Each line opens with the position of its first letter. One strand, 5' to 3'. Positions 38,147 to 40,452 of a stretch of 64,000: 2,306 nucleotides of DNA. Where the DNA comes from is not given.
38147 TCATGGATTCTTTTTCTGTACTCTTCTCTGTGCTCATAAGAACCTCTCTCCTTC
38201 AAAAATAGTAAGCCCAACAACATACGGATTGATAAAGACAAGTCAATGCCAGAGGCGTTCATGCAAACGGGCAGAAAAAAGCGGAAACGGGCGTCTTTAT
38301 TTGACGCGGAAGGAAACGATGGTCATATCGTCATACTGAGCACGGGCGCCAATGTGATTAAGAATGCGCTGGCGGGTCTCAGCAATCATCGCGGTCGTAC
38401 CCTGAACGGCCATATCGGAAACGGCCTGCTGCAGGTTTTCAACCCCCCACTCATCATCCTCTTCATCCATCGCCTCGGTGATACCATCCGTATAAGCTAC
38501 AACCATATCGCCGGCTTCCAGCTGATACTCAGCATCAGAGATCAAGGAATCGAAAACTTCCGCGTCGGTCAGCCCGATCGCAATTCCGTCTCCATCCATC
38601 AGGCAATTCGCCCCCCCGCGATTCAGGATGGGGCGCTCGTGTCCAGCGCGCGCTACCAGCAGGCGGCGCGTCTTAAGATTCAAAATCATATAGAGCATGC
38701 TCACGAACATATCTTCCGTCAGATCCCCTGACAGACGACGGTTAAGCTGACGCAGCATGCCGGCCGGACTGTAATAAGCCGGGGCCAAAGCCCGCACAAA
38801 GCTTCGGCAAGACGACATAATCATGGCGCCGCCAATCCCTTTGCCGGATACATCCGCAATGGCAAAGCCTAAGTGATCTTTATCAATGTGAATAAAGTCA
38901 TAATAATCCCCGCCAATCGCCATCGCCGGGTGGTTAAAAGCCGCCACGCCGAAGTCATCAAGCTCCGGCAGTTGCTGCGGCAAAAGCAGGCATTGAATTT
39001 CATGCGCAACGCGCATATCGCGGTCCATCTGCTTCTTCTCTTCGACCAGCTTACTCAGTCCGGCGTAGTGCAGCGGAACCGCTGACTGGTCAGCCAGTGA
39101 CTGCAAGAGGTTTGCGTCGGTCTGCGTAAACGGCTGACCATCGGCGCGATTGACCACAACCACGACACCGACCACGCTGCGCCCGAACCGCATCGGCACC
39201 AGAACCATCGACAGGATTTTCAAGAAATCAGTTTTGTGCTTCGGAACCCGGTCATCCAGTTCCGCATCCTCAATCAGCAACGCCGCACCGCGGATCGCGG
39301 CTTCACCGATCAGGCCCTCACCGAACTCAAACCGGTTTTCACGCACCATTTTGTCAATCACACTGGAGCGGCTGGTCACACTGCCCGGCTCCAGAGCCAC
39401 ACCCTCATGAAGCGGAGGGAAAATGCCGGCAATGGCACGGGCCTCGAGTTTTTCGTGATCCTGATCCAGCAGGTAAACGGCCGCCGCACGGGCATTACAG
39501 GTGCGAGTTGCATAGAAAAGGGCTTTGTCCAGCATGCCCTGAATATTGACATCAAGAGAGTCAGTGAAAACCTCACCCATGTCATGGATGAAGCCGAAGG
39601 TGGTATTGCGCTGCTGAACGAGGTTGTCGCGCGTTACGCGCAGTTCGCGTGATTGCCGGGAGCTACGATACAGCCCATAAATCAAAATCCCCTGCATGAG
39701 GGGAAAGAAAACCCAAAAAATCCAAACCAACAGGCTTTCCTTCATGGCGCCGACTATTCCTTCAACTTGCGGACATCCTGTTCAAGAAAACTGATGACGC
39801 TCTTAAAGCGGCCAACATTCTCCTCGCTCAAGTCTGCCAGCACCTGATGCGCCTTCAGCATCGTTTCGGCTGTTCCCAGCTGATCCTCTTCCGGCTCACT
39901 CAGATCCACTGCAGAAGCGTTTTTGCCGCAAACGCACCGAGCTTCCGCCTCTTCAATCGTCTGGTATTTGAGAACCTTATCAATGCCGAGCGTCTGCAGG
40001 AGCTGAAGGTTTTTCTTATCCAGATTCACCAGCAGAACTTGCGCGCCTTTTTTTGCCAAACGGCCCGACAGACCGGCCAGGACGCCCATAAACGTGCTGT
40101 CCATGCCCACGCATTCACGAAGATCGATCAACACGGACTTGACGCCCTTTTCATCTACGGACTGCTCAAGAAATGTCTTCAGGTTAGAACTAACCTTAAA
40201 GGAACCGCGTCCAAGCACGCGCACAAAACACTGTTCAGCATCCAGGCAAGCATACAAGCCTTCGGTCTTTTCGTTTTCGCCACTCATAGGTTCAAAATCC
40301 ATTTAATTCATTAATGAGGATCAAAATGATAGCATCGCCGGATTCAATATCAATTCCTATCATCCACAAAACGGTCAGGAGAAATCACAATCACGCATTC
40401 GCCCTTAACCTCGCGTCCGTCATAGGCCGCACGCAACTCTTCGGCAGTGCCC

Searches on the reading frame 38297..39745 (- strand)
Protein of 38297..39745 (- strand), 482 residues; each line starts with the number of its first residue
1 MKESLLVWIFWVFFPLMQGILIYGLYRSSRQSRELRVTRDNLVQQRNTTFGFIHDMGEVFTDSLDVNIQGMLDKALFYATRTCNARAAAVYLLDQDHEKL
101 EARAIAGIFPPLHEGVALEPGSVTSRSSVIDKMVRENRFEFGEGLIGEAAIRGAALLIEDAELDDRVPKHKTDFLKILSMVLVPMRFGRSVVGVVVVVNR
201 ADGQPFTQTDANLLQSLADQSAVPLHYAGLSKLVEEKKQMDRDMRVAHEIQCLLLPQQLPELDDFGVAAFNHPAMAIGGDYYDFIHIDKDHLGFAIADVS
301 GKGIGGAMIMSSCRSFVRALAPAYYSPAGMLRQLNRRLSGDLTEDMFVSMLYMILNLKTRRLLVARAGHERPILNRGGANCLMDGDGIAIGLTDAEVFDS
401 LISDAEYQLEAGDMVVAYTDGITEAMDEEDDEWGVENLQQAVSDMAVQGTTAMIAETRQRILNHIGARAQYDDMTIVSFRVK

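Call 73: search_protein_families(library=pfam, proteins=[window:38297-39745:-], max_evalue=0.001)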
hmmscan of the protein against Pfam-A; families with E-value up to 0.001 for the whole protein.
window:38297-39745:- (482 aa): 4 families
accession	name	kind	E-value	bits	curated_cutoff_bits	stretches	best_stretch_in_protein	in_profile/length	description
PF07228.17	SpoIIE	-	3.8e-42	144.8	25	1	289-481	2-191/192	Stage II sporulation protein E (SpoIIE)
PF01590.32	GAF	-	1.2e-12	49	22.4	1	69-223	3-131/133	GAF domain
PF13185.12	GAF_2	-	1.2e-12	48.6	28.6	1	67-222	3-132/136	GAF domain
PF13492.12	GAF_3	-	1.9e-10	41.7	27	1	68-220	2-122/129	GAF domain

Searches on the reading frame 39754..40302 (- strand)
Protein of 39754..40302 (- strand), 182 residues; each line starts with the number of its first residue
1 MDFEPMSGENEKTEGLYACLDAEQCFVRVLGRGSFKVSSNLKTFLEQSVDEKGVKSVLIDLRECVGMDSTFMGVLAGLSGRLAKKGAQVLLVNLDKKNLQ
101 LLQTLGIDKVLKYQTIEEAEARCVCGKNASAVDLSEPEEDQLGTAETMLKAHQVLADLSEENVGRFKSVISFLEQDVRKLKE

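Call 73: search_protein_families(library=pfam, proteins=[window:39754-40302:-], max_evalue=0.001)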
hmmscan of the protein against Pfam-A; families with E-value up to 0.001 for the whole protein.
window:39754-40302:- (182 aa): 2 families
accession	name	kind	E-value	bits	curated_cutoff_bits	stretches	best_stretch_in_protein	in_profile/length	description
PF01740.26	STAS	-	6.6e-11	42.4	22.6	1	26-119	12-106/106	STAS domain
PF13466.11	STAS_2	-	4.3e-06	27.3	29.2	1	38-108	12-80/80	STAS domain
